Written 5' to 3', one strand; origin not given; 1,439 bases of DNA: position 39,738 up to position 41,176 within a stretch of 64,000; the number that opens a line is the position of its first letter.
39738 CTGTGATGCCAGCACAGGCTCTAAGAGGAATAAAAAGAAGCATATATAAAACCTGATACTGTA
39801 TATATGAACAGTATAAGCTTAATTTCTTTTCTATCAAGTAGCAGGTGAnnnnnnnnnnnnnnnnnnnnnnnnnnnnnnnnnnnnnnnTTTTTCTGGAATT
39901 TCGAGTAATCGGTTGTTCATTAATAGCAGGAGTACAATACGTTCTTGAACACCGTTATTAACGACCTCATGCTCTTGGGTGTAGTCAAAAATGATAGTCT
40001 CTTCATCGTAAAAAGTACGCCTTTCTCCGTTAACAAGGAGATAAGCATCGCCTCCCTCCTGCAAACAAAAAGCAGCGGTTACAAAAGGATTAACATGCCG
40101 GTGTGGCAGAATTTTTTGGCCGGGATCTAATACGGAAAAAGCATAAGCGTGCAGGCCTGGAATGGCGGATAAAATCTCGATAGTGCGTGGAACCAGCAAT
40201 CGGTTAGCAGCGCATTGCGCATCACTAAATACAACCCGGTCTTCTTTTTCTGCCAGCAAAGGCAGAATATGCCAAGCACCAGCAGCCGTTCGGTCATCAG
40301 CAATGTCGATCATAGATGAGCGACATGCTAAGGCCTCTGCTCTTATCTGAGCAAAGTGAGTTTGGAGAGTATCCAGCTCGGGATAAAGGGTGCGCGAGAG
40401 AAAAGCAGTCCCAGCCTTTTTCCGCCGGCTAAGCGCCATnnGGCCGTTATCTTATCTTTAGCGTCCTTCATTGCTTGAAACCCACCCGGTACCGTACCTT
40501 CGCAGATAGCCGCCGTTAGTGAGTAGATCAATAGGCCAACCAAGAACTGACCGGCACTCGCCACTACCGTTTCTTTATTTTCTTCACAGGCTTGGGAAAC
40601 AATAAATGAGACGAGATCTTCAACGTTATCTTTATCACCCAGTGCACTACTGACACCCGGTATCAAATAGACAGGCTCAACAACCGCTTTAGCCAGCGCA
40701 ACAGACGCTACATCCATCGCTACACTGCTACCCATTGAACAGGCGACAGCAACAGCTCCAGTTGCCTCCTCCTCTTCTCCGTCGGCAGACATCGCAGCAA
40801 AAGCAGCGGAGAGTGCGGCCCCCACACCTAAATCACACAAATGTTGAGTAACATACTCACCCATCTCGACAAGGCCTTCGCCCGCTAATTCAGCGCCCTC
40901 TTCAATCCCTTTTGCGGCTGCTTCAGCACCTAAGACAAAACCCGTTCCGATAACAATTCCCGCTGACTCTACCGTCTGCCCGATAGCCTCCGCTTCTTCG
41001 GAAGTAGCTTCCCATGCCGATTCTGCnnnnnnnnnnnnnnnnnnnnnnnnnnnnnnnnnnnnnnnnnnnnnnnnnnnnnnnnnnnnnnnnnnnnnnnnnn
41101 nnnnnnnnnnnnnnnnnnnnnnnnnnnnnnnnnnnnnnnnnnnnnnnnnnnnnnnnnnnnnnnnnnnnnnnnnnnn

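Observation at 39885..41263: Two-gene operon: repeat protein coupled to an Asp/Asn beta-hydroxylase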

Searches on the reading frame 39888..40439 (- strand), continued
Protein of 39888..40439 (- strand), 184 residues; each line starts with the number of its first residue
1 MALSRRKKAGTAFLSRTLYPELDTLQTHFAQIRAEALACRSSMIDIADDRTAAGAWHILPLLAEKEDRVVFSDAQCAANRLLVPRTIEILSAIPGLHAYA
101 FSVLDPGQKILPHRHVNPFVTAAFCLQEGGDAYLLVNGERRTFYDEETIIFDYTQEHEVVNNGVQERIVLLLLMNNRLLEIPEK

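Call 77: fold_search(model_id=the predicted structure, library=pdb)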
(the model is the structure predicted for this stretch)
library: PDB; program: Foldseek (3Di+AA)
matches with E <= 10: 1872; with E <= 0.001: 535
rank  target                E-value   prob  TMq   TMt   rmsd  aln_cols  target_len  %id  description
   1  6q9f_A                1.5e-12  1.00  0.76  0.34   2.8       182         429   18  Aspartyl/Asparaginyl beta-hydroxylase (AspH) H679A in complex with Mn, NOG and Factor X peptide fragment (39mer-4Ser) (released 2020-01-15)
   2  5apa                  1.7e-12  1.00  0.78  0.73   2.4       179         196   19  Crystal structure of human aspartate beta-hydroxylase isoform a (released 2015-09-23)
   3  7yb9_A                2.2e-12  1.00  0.76  0.34   2.8       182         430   19  Aspartyl/Asparaginyl beta-hydroxylase (AspH) oxygenase and TPR domains in complex with L-2-hydroxyglutarate and factor (released 2023-07-05)
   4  8re6_A                2.6e-12  1.00  0.77  0.34   2.7       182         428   18  Aspartyl/Asparaginyl beta-hydroxylase (AspH) R735Q variant in complex with Mn, 2-oxoglutarate and a Factor X derived p (released 2024-12-18)
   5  6yyy_A                2.6e-12  1.00  0.76  0.34   2.8       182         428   19  Aspartyl/Asparaginyl beta-hydroxylase (AspH) oxygenase and TPR domains in complex with manganese, 4,4-dimethyl-2-oxogl (released 2021-03-17)
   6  8re8_A                4.0e-12  1.00  0.76  0.34   2.8       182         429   18  Aspartyl/Asparaginyl beta-hydroxylase (AspH) R688Q variant in complex with Mn, (3R)-methyl-2-oxoglutarate and a Factor (released 2024-12-18)
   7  8re5_A                4.3e-12  1.00  0.79  0.35   2.5       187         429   18  Aspartyl/Asparaginyl beta-hydroxylase (AspH) R735Q variant in complex with Mn, 2-oxosuberate and a Factor X derived pe (released 2024-12-18)
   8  8re7_A                5.4e-12  1.00  0.76  0.34   2.7       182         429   18  Aspartyl/Asparaginyl beta-hydroxylase (AspH) R735W variant in complex with Mn, 2-oxoglutarate and a Factor X derived p (released 2024-12-18)
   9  7e6j_A                6.9e-12  1.00  0.76  0.34   2.8       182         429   18  Aspartyl/Asparaginyl beta-hydroxylase (AspH) H725A in complex with Factor X peptide fragment (39mer-4Ser) (released 2021-06-30)
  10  5jqy_A                9.3e-12  1.00  0.77  0.34   2.8       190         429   18  Aspartyl/Asparaginyl beta-hydroxylase (AspH)oxygenase and TPR domains in complex with manganese, N-oxalylglycine and f (released 2017-05-24)
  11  6yyu                  9.9e-12  1.00  0.77  0.35   2.5       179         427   18  Aspartyl/Asparaginyl beta-hydroxylase (AspH) oxygenase and TPR domains in complex with manganese and 2-oxoglutarate (released 2021-03-17)
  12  1e5r_A                4.1e-08  1.00  0.60  0.44   7.1       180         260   18  Proline 3-hydroxylase (type II) -apo form (released 2001-07-26)
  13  4j25_H                9.5e-08  1.00  0.45  0.45   9.5       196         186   19  Crystal structure of a Pseudomonas putida prolyl-4-hydroxylase (P4H) (released 2014-02-05)
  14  9jew_B                2.2e-07  1.00  0.47  0.72   3.1       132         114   16  Crystal structure of a cupin protein (tm1459, C106V mutant) in iron (Fe) substituted form (released 2025-05-07)
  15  4p7w                  2.3e-07  1.00  0.63  0.43   3.9       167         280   14  L-proline-bound L-proline cis-4-hydroxylase (released 2014-09-17)
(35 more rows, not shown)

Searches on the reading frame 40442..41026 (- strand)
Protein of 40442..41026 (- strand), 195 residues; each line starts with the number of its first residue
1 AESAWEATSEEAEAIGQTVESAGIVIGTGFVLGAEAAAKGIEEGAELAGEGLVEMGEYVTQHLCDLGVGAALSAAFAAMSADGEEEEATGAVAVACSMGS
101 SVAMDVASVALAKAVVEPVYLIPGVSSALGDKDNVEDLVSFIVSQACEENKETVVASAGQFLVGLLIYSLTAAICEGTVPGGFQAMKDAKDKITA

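Call 45: search_protein_representatives(alignment_id=A2)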
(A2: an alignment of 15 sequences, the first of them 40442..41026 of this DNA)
Query: 15 sequences, 193 profile positions. Proteins with E-value up to 0.001 (for the whole library): 77; up to 1e-10: 55; up to 1e-30: 29. The best 77 are listed.
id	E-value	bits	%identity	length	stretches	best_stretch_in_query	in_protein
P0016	2.8e-83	294.8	-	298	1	1-192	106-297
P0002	7.6e-80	283.6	-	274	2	1-192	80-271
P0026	7.6e-77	273.8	-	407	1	2-193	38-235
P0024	2.1e-76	272.4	-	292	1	1-188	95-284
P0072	5.4e-65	235.2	-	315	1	1-191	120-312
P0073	2.6e-64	232.9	-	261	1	2-190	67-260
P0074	4.1e-62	225.8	-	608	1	6-190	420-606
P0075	5.1e-62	225.5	-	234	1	2-190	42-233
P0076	3.1e-61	222.9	-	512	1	3-193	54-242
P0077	2.3e-57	210.3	-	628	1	1-190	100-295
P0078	6.5e-57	208.8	-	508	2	1-191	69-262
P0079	6.6e-57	208.8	-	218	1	1-190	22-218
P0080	6.6e-56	205.5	-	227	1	2-191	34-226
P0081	1.2e-55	204.7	-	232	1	9-188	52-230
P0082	1.3e-52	194.8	-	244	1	2-189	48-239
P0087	1.8e-44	168.2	-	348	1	3-192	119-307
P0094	6.1e-40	153.4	-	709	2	3-184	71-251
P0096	5.7e-38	147.0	-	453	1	2-190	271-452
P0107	7.0e-19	84.7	-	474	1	4-190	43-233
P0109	4.8e-18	82.0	-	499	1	25-188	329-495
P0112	5.4e-15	72.0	-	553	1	18-180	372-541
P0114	2.3e-13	66.7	-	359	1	1-184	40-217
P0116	9.4e-13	64.7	-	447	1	9-180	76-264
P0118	1.1e-11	61.2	-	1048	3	11-187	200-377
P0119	1.4e-11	60.9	-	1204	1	3-192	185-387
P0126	3.2e-09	53.2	-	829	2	34-187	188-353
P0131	1.2e-06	44.8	-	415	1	14-190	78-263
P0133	1.3e-05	41.5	-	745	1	11-182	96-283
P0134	1.9e-05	40.9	-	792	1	129-187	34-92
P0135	2.2e-05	40.7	-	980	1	15-177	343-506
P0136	5.7e-05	39.3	-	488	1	29-189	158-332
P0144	6.8e-04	35.8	-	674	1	6-184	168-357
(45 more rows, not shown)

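Call 46: search_protein_families(library=pfam, proteins=[P0074, P0076, P0077, P0078, P0096, P0107, P0109, P0112, P0116, P0087], max_evalue=0.01)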
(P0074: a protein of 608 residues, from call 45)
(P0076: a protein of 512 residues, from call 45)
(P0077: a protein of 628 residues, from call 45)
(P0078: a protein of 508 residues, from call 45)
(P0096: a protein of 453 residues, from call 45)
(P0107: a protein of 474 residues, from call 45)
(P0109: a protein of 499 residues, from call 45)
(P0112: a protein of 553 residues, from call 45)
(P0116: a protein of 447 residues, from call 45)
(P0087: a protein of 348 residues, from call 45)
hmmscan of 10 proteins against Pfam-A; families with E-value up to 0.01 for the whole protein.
P0074 (608 aa): 1 family
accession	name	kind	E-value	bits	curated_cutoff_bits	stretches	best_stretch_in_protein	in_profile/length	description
PF13517.12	FG-GAP_3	-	1.2e-13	51.9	26.9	4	20-89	1-61/61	FG-GAP-like repeat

P0076 (512 aa): 4 families
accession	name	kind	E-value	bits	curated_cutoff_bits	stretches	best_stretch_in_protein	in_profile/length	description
PF19618.4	DUF6123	-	1.8e-06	28.4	27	0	401-440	29-68/89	Family of unknown function (DUF6123)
PF21748.3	UPF0150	-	4.2e-05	23.8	27.3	0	447-464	44-61/64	UPF0150-like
PF09867.14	TagF_N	-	0.00064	20.1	27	0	401-434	16-49/135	TagF N-terminal domain, Type VI secretion system-associated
PF24247.1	DUF7450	-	0.0062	16.7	27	0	389-428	36-73/151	Repeat of unknown function (DUF7450)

P0077 (628 aa): 0 families

P0078 (508 aa): 0 families

P0096 (453 aa): 2 families
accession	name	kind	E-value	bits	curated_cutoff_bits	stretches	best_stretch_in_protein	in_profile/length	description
PF01453.30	B_lectin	-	8.6e-08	33.1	32.4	0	72-144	19-84/105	D-mannose binding lectin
PF14673.11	DUF4459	-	0.00016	22.1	27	0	135-182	100-147/159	Domain of unknown function (DUF4459)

P0107 (474 aa): 0 families

P0109 (499 aa): 1 family
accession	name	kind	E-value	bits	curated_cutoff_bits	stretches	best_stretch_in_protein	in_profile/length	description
PF14200.12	RicinB_lectin_2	-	0.003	18.6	25.6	0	54-112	2-63/89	Ricin-type beta-trefoil lectin domain-like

P0112 (553 aa): 1 family
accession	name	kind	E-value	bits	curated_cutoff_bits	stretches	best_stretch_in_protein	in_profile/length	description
PF07382.16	HC2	-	3e-10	41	40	2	115-279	4-165/194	Histone H1-like nucleoprotein HC2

P0116 (447 aa): 0 families

P0087 (348 aa): 0 families

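Call 47: search_protein_families(library=pfam, proteins=[P0118, P0119, P0126, P0133, P0135, P0144, P0134, P0136, P0131, P0114], max_evalue=0.01)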
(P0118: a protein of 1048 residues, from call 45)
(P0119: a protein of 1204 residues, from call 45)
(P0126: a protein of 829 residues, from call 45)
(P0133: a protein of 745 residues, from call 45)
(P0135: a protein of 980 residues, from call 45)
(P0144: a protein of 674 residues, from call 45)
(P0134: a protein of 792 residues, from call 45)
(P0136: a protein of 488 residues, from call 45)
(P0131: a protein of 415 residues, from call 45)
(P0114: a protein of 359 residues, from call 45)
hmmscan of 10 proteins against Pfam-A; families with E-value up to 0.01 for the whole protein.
P0118 (1048 aa): 2 families
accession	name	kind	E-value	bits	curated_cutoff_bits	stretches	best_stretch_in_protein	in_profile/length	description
PF01453.30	B_lectin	-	3.6e-12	47.1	32.4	1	846-913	16-77/105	D-mannose binding lectin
PF06911.18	Senescence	-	0.0017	18.7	24.6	0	80-257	3-138/184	Senescence domain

P0119 (1204 aa): 0 families

P0126 (829 aa): 0 families

P0133 (745 aa): 2 families
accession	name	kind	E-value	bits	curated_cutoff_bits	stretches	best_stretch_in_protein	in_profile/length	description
PF13517.12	FG-GAP_3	-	4.4e-12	46.9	26.9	2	562-624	1-60/61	FG-GAP-like repeat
PF01839.29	FG-GAP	-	7.9e-05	22.9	22.1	0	389-410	5-26/37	FG-GAP repeat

P0135 (980 aa): 0 families

P0144 (674 aa): 4 families
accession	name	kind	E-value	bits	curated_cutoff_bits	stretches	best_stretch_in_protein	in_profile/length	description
PF14200.12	RicinB_lectin_2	-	9.2e-28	97.2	25.6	2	531-610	12-89/89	Ricin-type beta-trefoil lectin domain-like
PF00754.31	F5_F8_type_C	-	1.6e-18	67.5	28.2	1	386-515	2-126/127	F5/8 type C domain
PF22633.2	F5_F8_type_C_2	-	3.5e-18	66.4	27.8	1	400-503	2-91/91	NedA-like, galactose-binding domain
PF00652.28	Ricin_B_lectin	-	4.9e-15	56.3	29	1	534-667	3-126/126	Ricin-type beta-trefoil lectin domain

P0134 (792 aa): 0 families

P0136 (488 aa): 1 family
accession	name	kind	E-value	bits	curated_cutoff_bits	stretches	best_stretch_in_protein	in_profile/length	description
PF24325.1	DUF7495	-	5.4e-18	65.7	27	1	356-460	12-108/109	Domain of unknown function (DUF7495)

P0131 (415 aa): 0 families

P0114 (359 aa): 0 families

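Call 79: search_solved_structures(query=A2, max_evalue=10)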
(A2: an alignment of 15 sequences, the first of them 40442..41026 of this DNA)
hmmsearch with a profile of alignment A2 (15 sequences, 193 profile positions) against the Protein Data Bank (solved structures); distinct sequences matched with E-value up to 10: 9.
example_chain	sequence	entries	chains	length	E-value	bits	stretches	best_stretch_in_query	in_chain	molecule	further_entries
3aa9_A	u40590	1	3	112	0.025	17.6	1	85-147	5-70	Divalent-cation tolerance protein cutA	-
1b30_A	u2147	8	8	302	0.066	16.2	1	68-122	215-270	PROTEIN (XYLANASE) | ENDO-1,4-BETA-XYLANASE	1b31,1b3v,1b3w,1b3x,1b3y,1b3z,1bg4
9v77_A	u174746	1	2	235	0.081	16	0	26-76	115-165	TmFae - PETase mutant Q223N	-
3aa8_A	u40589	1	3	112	0.087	15.9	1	86-147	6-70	Divalent-cation tolerance protein cutA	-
4y6i_A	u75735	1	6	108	0.1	15.7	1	88-147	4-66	Divalent-cation tolerance protein CutA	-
1naq_A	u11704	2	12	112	0.1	15.6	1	85-137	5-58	Periplasmic divalent cation tolerance protein cutA | Divalent-cation tolerance protein CutA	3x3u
9v6m_A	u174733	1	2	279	0.14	15.2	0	26-76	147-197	TmFae-PETase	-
4y65_A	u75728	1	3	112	0.19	14.7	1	86-137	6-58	Divalent-cation tolerance protein CutA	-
3ah6_A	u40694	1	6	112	0.36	13.8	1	86-137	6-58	Divalent-cation tolerance protein cutA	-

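Call 85: search_protein_families(library=pfam, alignment_id=A5, max_evalue=1)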
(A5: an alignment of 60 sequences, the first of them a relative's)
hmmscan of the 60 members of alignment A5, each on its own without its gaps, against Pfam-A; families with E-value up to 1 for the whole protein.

A. member 1, P0072 (315 aa): 4 families
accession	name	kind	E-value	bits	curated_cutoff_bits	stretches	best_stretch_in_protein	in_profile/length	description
PF21009.2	SBSN_GxHH_rpt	-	0.0039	16.8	31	1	6-155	96-255/384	Suprabasin, GxHH repeat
PF07464.16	ApoLp-III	-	0.069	13.7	36.3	1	5-110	25-133/146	Apolipophorin-III precursor (apoLp-III)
PF22800.1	CFAP410_C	-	0.11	12.6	27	0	63-76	3-16/36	CFAP410 C-terminal domain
PF06188.17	HrpE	-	0.67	10.3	23.5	0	148-193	24-68/191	HrpE/YscL/FliH and V-type ATPase subunit E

B. families by the number of members that match (of 60 scanned): 87 families (the first 25 are shown)
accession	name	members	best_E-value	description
PF06911.18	Senescence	3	0.00033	Senescence domain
PF07691.17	PA14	3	0.015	PA14 domain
PF07464.16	ApoLp-III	3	0.069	Apolipophorin-III precursor (apoLp-III)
PF01442.23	Apolipoprotein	2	0.00043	Apolipoprotein A1/A4/E domain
PF07921.17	Fibritin_C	2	0.045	Fibritin C-terminal region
PF14942.11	Muted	2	0.068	Organelle biogenesis, Muted-like protein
PF05597.16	Phasin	2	0.078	Poly(hydroxyalcanoate) granule associated protein (phasin)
PF09602.15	PhaP_Bmeg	2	0.098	Polyhydroxyalkanoic acid inclusion protein (PhaP_Bmeg)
PF06103.16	DUF948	2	0.18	Bacterial protein of unknown function (DUF948)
PF00303.24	Thymidylat_synt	1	5.1e-19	Thymidylate synthase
PF07382.16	HC2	1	3e-10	Histone H1-like nucleoprotein HC2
PF06048.17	DUF927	1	0.0016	Domain of unknown function (DUF927)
PF05262.16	Borrelia_P83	1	0.0017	Borrelia P83/100 protein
PF01453.30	B_lectin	1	0.0018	D-mannose binding lectin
PF02912.23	Phe_tRNA-synt_N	1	0.0021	Aminoacyl tRNA synthetase class II, N-terminal domain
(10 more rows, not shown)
